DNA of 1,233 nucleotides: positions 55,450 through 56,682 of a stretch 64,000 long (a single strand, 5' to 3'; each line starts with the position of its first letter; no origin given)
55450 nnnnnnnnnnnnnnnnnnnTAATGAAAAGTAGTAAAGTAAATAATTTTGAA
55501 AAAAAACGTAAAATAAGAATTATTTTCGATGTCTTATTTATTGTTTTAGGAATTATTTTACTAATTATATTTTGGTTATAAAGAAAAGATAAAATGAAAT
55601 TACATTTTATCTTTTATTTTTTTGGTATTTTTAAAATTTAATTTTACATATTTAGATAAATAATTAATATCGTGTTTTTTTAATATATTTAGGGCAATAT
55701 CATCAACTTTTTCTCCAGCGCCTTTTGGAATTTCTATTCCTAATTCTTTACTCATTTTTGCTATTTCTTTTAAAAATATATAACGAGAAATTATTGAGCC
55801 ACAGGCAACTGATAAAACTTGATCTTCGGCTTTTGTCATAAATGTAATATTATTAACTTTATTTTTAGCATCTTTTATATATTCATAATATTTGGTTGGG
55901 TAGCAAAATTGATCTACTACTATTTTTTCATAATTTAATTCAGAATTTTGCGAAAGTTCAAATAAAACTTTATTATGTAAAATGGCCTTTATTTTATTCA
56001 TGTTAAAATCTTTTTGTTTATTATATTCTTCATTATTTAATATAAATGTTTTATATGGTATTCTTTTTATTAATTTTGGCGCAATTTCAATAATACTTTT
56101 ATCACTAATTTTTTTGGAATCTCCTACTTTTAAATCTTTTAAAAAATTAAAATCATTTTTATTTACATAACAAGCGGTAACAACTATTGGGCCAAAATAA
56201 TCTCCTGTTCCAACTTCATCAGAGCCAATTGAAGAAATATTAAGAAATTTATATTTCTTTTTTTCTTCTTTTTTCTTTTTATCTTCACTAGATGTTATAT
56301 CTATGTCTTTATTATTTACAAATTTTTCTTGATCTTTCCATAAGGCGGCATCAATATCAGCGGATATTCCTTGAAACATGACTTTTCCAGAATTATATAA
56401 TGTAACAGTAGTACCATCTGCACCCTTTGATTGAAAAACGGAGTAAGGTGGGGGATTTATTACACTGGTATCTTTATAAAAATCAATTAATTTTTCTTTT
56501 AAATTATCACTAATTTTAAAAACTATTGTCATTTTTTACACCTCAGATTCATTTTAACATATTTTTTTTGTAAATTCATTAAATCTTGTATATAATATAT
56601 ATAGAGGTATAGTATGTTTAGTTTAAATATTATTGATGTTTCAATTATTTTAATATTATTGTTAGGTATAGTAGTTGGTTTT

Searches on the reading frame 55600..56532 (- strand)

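Call 66: search_protein_families(library=pfam, proteins=[window:55600-56532:-], max_evalue=0.00001)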
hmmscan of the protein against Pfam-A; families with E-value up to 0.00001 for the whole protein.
window:55600-56532:- (310 aa): 2 families
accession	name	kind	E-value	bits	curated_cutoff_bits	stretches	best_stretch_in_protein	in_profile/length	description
PF01351.25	RNase_HII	-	4.9e-44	151.1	25.8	1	102-303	1-199/199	Ribonuclease HII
PF11858.14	DUF3378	-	8.3e-16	58.4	27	1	2-73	1-71/76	Domain of unknown function (DUF3378)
